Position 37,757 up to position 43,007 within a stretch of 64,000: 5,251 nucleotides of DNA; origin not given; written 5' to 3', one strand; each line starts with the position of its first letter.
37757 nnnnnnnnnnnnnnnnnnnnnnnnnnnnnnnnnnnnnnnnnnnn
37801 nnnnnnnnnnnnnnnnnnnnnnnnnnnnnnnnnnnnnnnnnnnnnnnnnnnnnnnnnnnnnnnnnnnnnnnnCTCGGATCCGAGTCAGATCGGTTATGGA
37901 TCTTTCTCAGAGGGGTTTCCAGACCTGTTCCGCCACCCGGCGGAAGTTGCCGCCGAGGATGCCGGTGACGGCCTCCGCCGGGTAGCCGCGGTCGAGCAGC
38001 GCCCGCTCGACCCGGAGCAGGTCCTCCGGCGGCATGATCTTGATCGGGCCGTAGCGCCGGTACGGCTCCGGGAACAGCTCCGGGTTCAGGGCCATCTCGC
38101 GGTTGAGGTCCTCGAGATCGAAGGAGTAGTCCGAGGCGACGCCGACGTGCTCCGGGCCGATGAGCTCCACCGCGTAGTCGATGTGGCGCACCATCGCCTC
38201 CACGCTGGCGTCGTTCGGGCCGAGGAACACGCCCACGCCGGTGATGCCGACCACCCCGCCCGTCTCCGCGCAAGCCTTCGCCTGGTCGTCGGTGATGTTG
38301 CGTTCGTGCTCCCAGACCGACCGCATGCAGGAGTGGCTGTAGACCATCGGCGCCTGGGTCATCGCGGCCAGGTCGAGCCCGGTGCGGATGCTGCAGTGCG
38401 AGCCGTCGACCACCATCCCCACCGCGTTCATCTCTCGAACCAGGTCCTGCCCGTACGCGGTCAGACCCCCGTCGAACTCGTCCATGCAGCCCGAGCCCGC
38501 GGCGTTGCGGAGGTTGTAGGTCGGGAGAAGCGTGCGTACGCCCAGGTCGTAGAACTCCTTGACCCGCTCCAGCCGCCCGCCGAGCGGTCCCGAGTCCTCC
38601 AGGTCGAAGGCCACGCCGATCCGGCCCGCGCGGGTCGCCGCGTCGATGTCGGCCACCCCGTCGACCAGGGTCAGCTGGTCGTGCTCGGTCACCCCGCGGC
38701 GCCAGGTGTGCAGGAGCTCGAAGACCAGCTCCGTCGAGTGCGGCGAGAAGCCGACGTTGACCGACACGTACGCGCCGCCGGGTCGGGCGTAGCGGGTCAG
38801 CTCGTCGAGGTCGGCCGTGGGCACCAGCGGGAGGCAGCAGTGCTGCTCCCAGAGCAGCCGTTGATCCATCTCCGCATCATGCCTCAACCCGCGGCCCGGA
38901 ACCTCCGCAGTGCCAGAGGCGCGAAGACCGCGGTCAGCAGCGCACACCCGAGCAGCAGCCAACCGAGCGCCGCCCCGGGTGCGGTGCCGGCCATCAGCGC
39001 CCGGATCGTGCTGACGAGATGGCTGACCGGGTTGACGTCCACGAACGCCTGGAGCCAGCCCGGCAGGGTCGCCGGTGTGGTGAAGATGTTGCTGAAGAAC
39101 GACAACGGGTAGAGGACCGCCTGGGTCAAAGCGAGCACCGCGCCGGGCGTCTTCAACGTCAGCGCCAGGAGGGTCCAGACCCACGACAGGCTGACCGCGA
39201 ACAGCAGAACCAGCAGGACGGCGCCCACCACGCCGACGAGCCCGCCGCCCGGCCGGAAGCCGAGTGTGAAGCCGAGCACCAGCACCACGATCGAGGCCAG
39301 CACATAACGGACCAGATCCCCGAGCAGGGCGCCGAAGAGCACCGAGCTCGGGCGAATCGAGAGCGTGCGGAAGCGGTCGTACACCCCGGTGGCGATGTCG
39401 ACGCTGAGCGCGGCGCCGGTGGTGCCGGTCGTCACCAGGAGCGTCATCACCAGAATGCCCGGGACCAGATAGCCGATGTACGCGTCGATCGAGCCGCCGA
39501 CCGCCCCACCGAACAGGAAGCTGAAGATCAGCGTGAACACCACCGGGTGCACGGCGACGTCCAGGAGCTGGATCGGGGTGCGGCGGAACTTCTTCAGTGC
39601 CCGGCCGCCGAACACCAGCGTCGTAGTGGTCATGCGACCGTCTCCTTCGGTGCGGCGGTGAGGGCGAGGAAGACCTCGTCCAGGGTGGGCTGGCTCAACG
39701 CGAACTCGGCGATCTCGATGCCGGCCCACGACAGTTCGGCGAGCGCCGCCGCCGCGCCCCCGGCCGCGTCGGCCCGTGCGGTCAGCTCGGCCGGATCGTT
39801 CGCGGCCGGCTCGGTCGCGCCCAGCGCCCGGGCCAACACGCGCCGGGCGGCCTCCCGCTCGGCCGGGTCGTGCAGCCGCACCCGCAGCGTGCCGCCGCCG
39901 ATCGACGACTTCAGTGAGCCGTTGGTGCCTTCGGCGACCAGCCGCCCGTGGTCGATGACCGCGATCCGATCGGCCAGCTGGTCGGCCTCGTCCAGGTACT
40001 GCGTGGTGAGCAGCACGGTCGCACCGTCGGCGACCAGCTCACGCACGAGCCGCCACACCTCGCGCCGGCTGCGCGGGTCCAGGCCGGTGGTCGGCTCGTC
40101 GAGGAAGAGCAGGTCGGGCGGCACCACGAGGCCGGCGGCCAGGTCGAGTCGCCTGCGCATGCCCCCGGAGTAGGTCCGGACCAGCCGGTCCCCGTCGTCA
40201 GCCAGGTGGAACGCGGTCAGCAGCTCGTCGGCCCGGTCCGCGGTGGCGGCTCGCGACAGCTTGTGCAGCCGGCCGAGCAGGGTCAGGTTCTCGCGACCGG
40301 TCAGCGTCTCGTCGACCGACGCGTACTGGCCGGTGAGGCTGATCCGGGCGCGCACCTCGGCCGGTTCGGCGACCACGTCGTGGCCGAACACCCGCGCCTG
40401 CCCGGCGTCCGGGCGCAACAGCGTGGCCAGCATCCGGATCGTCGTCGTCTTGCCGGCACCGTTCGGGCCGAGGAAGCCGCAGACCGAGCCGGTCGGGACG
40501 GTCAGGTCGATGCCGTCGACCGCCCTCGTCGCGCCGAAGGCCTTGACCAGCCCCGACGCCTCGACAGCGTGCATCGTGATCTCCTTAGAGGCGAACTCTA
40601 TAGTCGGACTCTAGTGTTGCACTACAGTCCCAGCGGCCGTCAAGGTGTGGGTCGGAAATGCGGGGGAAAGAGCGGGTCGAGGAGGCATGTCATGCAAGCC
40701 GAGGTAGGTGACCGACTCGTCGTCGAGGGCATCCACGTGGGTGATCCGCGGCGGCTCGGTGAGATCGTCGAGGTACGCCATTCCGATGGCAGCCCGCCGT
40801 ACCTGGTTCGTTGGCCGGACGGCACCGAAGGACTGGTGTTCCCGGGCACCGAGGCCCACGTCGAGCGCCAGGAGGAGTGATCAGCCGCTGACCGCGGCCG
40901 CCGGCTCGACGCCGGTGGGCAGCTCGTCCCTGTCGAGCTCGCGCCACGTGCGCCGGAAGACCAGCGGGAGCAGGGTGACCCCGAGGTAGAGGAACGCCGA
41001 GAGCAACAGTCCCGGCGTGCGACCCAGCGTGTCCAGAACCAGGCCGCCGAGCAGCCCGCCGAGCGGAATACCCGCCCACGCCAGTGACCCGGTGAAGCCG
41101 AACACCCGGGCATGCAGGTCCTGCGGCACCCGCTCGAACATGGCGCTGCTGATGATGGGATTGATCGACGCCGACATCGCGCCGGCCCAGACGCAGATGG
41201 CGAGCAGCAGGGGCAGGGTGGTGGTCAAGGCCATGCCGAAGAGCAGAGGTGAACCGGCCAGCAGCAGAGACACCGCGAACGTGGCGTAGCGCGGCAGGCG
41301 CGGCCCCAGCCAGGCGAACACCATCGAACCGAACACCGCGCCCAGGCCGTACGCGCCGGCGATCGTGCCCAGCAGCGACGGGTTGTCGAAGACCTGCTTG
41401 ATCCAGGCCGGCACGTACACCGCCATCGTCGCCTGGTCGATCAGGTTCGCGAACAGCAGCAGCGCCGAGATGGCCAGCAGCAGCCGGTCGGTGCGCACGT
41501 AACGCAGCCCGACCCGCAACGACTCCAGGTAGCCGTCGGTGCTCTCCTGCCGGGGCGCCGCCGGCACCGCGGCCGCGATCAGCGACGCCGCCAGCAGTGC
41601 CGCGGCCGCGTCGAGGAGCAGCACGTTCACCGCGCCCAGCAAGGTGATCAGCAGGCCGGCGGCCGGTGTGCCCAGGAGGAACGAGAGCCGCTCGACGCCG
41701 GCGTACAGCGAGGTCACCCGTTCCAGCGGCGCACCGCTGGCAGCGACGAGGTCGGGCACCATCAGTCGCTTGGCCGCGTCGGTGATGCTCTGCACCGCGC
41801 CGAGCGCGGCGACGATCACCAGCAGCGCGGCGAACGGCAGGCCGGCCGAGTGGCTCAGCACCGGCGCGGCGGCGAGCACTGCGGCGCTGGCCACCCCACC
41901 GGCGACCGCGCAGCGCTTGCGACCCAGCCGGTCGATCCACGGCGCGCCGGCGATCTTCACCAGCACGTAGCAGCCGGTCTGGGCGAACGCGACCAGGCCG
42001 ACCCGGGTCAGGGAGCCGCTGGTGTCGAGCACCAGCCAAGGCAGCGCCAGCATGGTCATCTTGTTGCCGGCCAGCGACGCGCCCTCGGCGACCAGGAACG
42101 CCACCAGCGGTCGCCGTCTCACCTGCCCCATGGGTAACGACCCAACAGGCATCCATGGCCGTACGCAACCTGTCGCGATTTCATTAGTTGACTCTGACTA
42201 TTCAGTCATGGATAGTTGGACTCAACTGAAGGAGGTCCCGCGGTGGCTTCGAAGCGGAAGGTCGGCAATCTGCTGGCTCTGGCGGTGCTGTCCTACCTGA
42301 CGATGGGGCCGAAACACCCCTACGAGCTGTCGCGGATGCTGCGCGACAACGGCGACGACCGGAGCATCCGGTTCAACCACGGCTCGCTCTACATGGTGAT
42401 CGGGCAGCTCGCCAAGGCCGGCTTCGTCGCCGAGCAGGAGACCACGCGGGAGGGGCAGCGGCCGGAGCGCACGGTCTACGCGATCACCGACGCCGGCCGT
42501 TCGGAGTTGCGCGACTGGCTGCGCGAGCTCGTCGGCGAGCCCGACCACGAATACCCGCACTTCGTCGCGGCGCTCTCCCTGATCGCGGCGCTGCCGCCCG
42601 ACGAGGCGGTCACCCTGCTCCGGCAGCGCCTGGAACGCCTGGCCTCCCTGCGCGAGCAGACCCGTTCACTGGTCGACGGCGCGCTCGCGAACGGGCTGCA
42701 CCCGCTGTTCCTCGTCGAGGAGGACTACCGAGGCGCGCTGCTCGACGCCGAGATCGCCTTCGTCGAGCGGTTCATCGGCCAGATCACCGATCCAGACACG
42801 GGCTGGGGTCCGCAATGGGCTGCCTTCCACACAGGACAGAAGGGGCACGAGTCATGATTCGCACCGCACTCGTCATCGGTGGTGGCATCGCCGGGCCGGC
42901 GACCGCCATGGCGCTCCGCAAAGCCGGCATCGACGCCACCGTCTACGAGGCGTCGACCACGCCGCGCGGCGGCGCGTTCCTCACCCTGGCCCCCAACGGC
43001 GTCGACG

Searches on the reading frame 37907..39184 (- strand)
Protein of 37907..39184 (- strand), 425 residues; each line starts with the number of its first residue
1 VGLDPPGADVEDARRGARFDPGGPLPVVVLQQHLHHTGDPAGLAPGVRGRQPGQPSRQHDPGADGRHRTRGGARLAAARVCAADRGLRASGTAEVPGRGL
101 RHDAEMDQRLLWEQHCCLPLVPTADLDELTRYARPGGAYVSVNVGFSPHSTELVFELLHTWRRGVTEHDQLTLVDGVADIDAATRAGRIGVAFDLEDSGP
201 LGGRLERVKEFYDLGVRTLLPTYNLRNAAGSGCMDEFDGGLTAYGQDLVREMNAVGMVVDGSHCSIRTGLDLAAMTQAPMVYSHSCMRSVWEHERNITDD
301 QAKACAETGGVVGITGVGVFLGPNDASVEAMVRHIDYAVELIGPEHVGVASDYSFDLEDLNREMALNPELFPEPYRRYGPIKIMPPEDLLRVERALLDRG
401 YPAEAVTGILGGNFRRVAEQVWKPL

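Call 108: search_protein_families(library=pfam, proteins=[window:37907-39184:-], max_evalue=0.00001)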
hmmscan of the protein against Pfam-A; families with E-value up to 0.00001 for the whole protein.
window:37907-39184:- (425 aa): 1 family
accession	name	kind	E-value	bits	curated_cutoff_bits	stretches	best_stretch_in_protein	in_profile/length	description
PF01244.27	Peptidase_M19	-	1.4e-72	245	26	1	147-420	62-319/319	Membrane dipeptidase (Peptidase family M19)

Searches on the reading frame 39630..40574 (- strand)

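Call 37: search_protein_families(library=pfam, proteins=[window:39630-40574:-], max_evalue=0.001)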
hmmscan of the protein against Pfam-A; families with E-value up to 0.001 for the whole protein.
window:39630-40574:- (314 aa): 4 families
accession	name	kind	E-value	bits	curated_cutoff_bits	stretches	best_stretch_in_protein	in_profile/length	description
PF00005.33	ABC_tran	-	4.9e-29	102.1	25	1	20-163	2-137/137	ABC transporter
PF13304.12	AAA_21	-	2.2e-13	51.4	27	1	81-192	167-298/304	AAA domain, putative AbiEii toxin, Type IV TA system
PF13732.12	DrrA1-3_C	-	8.3e-06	26.9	27.4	1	217-305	2-80/81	ATP-binding protein DrrA1-3-like, C-terminal domain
PF13401.12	AAA_22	-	0.00019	22.2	27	0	35-128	11-64/130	AAA domain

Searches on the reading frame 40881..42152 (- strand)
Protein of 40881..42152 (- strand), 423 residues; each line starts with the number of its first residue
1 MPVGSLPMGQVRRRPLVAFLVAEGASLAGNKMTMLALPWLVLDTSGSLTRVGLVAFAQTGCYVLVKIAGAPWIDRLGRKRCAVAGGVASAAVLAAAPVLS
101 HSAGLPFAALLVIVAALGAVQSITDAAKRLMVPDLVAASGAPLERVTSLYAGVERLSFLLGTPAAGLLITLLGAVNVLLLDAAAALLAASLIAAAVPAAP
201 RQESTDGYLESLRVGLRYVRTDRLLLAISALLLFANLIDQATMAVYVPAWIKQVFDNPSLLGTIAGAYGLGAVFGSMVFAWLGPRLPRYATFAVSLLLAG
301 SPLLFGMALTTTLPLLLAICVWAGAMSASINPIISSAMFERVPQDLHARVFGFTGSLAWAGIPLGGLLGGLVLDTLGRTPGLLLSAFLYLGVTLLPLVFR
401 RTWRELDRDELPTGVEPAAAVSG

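Call 108: search_protein_families(library=pfam, proteins=[window:40881-42152:-], max_evalue=0.00001)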
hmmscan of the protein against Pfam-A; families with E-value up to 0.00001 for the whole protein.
window:40881-42152:- (423 aa): 2 families
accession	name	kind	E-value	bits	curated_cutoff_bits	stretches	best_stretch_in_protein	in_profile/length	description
PF07690.21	MFS_1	-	3.9e-31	108.7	33.4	2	24-255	6-232/347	Major Facilitator Superfamily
PF05977.19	MFS_3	-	3.9e-12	45.8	27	1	21-400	17-394/524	Transmembrane secretion effector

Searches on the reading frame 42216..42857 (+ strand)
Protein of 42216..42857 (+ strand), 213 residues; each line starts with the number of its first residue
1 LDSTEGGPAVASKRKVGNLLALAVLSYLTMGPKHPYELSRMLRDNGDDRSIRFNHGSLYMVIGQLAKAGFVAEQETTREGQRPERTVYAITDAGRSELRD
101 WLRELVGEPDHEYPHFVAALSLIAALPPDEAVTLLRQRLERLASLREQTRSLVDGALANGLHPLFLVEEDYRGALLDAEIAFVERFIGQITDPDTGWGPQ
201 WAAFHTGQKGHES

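Call 37: search_protein_families(library=pfam, proteins=[window:42216-42857:+], max_evalue=0.001)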
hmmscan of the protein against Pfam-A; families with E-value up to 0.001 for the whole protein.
window:42216-42857:+ (213 aa): 2 families
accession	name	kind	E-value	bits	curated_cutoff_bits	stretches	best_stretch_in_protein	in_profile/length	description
PF03551.20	PadR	-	5.9e-13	49.1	27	1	24-99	1-74/75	Transcriptional regulator PadR-like family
PF13601.12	HTH_34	-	0.00039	21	27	1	50-105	23-76/80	Winged helix DNA-binding domain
